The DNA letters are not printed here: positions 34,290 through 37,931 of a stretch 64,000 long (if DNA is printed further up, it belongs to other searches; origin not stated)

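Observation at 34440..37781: Sensor histidine kinase translationally fused to the radical-SAM hydrogenase maturase HydG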

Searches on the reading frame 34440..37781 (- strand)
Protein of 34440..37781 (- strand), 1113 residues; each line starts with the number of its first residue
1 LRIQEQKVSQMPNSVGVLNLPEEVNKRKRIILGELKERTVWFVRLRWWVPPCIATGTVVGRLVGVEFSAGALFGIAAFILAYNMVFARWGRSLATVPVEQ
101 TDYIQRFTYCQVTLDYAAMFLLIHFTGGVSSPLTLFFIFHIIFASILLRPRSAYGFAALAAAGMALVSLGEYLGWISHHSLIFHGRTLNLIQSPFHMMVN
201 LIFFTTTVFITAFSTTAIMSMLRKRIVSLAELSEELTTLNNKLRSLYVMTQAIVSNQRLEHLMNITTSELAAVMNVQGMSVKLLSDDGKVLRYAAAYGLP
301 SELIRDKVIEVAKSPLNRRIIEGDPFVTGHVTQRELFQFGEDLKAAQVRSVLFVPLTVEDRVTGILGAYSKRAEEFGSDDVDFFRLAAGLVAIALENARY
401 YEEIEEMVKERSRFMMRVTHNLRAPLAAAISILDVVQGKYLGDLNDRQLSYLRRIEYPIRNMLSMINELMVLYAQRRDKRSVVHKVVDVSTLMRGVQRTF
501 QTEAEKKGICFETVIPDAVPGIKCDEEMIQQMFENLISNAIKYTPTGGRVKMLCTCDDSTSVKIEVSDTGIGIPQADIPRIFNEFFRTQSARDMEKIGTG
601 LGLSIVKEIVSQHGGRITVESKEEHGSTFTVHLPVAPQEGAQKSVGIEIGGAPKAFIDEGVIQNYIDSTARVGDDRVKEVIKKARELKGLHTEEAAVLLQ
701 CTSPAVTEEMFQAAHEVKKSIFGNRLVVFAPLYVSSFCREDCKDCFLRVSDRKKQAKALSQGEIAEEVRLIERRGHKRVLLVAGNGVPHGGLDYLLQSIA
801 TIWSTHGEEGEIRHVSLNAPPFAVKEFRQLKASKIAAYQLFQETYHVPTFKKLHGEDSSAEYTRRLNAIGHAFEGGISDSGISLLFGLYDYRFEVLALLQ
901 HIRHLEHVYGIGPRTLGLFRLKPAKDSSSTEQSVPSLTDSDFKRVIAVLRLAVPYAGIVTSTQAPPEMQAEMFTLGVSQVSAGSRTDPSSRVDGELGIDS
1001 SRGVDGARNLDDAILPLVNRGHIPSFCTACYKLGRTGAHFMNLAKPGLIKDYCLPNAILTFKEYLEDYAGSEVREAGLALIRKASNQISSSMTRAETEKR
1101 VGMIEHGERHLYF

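Call 3: search_protein_families(library=pfam, proteins=[window:34440-37781:-], max_evalue=0.01)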
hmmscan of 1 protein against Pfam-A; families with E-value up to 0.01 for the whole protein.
window:34440-37781:- (1113 aa): 8 families
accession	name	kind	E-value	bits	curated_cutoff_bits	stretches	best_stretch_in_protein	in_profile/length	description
PF02518.31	HATPase_c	-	1.8e-31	109.3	26.4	1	525-636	2-110/111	Histidine kinase-, DNA gyrase B-, and HSP90-like ATPase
PF13492.12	GAF_3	-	1.2e-16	61.7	27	1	259-397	2-129/129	GAF domain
PF13185.12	GAF_2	-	2.2e-14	54.3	28.6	1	258-396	3-136/136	GAF domain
PF01590.32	GAF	-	6.5e-11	43.3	22.4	1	259-395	2-133/133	GAF domain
PF06968.18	BATS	-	4.7e-09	36.8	22.2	1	920-985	4-66/88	Biotin and Thiamin Synthesis associated domain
PF04055.27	Radical_SAM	-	4.9e-08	33.8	29.5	1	733-888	2-151/166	Radical SAM superfamily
PF25323.1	6TM_PilS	-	1.1e-07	32.2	27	1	99-217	72-177/189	PilS-like transmembrane domain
PF00512.31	HisKA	-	5.4e-05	23.6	26.9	1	411-471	2-59/66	His Kinase A (phospho-acceptor) domain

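Call 4: search_protein_families(library=ncbifam, proteins=[window:34440-37781:-], max_evalue=0.01)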
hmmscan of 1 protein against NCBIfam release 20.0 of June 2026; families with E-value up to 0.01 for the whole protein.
window:34440-37781:- (1113 aa): 103 families (the best 25 are shown)
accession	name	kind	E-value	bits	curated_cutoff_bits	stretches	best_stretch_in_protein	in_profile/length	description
TIGR03955.1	rSAM_HydG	equivalog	1.7e-122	409.2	312.15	1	655-1112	10-469/470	[FeFe] hydrogenase H-cluster radical SAM maturase HydG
TIGR02351.2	thiH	equivalog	2.6e-54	184.7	380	1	671-993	20-328/364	2-iminoacetate synthase ThiH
NF046044.1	PnpS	equivalog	2.8e-52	178.1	400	1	403-634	162-390/390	two-component system histidine kinase PnpS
NF033092.0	HK_WalK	equivalog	9.5e-51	173.1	725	1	403-635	364-594/594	cell wall metabolism sensor histidine kinase WalK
TIGR02966.1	phoR_proteo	equivalog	4.5e-49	167.3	334.2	1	402-633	105-333/333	phosphate regulon sensor histidine kinase PhoR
NF006800.0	PRK09303.1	equivalog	3.5e-46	157.9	342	1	400-638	140-380/383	histidine kinase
NF041735.1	hist_kin_RppB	equivalog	1.9e-41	142.3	400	1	411-634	216-438/438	two-component system sensor histidine kinase RppB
NF008302.0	PRK11091.1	equivalog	1.3e-40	139.4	838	1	396-638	268-508/779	aerobic respiration two-component sensor histidine kinase ArcB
NF045595.1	HK_scytonemin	equivalog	9.3e-38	130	865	1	380-635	390-635/637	scytonemin biosynthesis sensor histidine kinase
NF008468.0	PRK11360.1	equivalog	3.7e-37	128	646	1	413-640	398-613/616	two-component system sensor histidine kinase AtoS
TIGR02956.1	TMAO_torS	equivalog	1.3e-36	126.1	676.5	1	402-644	455-691/967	TMAO reductase system sensor histidine kinase/response regulator TorS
NF047874.1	MASE3_PAS_HK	subfamily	1.8e-36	126.2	560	1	402-639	389-629/655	MASE3 domain-containing sensor histidine kinase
NF041832.1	near_NosP_CTERM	subfamily_domain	1.8e-36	126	400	1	410-642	6-232/370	NahK/ErcS family hybrid sensor histidine kinase/response regulator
NF007007.0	PRK09470.1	equivalog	2.2e-36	125.8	486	1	402-637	236-461/463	envelope stress sensor histidine kinase CpxA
NF033093.1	HK_VicK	exception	3.8e-36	124.7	680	1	388-636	190-436/448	cell wall metabolism sensor histidine kinase VicK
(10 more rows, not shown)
